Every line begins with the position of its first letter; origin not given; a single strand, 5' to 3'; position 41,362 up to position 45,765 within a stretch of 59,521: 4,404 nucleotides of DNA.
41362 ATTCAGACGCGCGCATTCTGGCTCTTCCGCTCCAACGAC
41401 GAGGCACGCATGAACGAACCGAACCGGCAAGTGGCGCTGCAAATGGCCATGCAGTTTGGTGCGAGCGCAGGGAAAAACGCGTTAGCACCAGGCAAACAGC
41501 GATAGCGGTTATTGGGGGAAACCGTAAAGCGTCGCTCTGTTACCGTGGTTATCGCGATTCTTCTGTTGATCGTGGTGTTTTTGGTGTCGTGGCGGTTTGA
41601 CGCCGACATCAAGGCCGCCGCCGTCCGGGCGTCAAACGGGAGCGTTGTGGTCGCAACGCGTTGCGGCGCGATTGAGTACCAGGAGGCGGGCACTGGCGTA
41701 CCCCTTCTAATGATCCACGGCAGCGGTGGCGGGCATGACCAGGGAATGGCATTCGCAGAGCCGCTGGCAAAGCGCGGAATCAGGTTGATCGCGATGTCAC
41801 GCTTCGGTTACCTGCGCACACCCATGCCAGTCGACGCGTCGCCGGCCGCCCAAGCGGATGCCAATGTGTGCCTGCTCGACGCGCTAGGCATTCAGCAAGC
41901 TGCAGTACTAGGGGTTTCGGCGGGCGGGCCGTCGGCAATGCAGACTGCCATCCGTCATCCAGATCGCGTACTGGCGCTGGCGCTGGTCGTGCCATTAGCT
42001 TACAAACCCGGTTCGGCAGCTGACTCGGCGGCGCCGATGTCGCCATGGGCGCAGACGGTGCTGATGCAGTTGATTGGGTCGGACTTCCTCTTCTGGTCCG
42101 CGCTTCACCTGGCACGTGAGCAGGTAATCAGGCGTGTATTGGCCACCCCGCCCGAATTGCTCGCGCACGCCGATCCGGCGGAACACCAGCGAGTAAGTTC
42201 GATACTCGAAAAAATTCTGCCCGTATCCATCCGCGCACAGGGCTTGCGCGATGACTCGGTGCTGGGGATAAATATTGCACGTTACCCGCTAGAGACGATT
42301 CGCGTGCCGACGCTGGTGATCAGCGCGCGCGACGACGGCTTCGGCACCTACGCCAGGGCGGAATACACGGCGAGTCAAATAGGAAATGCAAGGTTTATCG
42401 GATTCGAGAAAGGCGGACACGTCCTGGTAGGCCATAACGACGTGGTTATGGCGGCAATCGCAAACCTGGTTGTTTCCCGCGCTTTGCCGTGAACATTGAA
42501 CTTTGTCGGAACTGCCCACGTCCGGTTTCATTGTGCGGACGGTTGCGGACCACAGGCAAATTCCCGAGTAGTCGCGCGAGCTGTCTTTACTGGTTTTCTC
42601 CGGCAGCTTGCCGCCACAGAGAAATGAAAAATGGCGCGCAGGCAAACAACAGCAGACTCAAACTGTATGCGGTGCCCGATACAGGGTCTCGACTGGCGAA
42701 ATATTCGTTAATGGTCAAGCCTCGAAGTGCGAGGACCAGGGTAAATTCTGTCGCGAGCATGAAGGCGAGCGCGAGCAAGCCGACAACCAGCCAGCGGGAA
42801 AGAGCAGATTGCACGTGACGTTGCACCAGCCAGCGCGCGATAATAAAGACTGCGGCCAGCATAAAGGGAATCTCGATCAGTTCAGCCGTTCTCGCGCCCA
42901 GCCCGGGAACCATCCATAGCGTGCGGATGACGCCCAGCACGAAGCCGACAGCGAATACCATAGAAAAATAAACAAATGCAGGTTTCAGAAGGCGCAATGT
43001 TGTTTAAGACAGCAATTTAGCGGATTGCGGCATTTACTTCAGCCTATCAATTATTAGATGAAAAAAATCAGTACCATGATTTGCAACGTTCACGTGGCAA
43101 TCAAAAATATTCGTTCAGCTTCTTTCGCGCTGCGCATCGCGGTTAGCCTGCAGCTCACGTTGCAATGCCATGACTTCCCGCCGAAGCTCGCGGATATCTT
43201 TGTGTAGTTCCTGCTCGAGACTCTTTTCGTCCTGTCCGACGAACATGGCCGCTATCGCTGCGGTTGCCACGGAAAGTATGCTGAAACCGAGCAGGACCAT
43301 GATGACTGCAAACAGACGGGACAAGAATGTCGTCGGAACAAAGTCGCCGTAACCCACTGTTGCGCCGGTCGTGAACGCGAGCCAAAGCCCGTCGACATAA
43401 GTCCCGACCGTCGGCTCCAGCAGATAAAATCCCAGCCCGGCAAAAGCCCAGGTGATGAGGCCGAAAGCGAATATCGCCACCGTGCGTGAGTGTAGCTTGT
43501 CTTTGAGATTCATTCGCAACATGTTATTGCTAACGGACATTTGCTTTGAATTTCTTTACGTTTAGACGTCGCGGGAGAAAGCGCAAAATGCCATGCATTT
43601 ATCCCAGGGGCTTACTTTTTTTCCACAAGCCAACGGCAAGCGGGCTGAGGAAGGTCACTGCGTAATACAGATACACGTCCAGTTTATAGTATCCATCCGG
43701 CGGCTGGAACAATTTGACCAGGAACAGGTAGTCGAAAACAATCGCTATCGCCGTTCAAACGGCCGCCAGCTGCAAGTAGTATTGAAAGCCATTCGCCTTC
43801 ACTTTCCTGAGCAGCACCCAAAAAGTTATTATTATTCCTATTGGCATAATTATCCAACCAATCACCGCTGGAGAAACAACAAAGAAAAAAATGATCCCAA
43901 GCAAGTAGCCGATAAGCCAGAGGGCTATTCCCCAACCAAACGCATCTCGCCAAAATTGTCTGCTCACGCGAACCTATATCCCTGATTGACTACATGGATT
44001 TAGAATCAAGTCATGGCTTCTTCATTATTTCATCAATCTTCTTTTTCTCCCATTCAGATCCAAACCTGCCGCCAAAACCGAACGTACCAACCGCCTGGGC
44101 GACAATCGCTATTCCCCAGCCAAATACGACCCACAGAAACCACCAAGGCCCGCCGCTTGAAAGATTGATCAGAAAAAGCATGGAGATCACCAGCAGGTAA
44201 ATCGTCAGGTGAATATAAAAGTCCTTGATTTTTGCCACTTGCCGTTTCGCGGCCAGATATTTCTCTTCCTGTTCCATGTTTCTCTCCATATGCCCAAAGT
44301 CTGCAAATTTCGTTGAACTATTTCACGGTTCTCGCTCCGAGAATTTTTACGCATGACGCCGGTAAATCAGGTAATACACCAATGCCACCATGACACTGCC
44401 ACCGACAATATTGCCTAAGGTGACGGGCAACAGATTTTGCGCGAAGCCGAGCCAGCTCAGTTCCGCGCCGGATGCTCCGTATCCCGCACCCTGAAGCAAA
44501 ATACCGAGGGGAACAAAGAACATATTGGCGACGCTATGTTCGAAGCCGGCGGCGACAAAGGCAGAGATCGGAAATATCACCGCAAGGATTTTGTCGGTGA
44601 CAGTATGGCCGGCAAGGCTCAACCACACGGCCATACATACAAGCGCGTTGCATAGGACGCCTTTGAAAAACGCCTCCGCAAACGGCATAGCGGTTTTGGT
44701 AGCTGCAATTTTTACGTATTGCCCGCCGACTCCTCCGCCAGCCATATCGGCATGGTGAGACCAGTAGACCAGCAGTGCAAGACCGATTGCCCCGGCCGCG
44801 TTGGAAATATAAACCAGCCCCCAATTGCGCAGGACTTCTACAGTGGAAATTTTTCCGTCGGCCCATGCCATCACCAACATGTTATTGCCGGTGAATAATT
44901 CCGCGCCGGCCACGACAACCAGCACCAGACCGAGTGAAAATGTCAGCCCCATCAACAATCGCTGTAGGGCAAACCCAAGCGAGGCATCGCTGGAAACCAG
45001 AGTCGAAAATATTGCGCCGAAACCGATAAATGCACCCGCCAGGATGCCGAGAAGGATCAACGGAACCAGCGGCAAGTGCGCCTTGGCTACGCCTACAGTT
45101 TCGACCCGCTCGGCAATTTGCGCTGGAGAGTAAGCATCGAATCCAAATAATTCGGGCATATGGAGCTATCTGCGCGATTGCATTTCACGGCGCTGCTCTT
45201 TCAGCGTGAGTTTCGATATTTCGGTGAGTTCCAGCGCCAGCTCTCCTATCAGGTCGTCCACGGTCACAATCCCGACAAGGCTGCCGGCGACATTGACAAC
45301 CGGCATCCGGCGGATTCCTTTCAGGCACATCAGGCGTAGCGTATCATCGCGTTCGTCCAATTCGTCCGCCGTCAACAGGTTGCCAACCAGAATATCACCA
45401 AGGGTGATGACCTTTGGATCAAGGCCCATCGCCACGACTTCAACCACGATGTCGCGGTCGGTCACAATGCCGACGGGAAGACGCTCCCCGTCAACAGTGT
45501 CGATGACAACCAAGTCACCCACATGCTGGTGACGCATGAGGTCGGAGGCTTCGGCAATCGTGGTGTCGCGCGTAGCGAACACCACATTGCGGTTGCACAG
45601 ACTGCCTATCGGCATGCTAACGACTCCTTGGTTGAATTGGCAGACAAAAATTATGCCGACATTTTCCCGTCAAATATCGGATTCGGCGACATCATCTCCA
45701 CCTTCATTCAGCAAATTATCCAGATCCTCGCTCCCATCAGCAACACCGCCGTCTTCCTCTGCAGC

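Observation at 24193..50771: Eight FNR/ANR-type boxes at class II spacing cluster around an fnr gene, suggesting a local low-oxygen regulon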

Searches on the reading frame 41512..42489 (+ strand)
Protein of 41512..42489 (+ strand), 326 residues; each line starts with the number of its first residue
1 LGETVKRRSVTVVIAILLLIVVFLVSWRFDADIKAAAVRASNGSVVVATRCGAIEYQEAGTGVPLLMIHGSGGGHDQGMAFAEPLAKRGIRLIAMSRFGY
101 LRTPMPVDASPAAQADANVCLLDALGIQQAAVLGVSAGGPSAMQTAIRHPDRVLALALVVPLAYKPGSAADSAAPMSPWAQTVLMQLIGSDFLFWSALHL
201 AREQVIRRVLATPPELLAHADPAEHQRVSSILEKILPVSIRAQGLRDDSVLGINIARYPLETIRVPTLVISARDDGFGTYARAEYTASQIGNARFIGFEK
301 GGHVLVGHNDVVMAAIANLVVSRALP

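Call 6: search_protein_families(library=pfam, proteins=[window:41512-42489:+], max_evalue=0.0001)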
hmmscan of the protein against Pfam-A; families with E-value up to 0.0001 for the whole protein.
window:41512-42489:+ (326 aa): 4 families
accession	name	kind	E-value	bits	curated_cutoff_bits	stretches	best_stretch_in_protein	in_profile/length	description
PF00561.26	Abhydrolase_1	-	5.1e-21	75.9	25.8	1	64-305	2-240/245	alpha/beta hydrolase fold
PF12697.13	Abhydrolase_6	-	4.1e-11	44.4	26.3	1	65-314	1-216/217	Alpha/beta hydrolase family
PF12146.15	Hydrolase_4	-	2.1e-05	24.4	27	0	66-305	8-234/239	Serine aminopeptidase, S33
PF06821.19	Ser_hydrolase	-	4.3e-05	24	22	0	253-306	104-156/172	Serine hydrolase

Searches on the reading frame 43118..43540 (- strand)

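Call 7: search_protein_families(library=pfam, proteins=[window:43118-43540:-], max_evalue=0.0001)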
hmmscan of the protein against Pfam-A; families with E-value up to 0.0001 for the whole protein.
window:43118-43540:- (141 aa): 2 families
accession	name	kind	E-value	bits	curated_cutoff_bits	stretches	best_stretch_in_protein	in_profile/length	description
PF07885.22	Ion_trans_2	-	7.2e-12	45.5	22.5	1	28-100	3-77/79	Ion channel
PF00520.37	Ion_trans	-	2.1e-06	27.5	25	1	20-106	132-239/241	Ion transport protein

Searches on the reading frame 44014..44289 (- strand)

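Call 7: search_protein_families(library=pfam, proteins=[window:44014-44289:-], max_evalue=0.0001)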
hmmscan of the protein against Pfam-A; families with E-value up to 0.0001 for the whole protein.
window:44014-44289:- (92 aa): 1 family
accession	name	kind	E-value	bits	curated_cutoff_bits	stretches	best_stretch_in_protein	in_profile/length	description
PF13239.11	2TM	-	1.8e-25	89.3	24.8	1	14-89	3-78/79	2TM domain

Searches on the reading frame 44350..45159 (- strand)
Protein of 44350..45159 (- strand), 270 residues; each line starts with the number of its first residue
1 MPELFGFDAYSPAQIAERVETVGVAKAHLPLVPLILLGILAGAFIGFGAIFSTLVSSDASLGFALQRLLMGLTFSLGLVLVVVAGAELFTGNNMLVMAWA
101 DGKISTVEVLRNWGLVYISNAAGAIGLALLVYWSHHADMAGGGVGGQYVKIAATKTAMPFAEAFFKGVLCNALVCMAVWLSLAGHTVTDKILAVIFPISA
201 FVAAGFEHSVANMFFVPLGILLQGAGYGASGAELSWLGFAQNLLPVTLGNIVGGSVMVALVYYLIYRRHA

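Call 7: search_protein_families(library=pfam, proteins=[window:44350-45159:-], max_evalue=0.0001)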
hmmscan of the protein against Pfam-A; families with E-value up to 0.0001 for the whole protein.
window:44350-45159:- (270 aa): 1 family
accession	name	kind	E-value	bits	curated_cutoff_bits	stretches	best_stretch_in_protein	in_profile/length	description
PF01226.23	Form_Nir_trans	-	5.6e-78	262.1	34.6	1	14-264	1-240/240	Formate/nitrite transporter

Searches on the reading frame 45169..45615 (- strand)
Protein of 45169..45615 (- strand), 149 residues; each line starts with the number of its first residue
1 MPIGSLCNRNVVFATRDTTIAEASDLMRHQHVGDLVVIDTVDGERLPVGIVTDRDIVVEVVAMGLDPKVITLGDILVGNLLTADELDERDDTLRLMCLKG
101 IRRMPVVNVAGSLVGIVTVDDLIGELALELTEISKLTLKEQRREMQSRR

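Call 7: search_protein_families(library=pfam, proteins=[window:45169-45615:-], max_evalue=0.0001)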
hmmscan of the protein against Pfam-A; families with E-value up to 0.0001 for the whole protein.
window:45169-45615:- (149 aa): 1 family
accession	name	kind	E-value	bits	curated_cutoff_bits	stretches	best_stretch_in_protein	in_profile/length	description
PF00571.33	CBS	-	2.8e-16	60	24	2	3-59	1-54/57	CBS domain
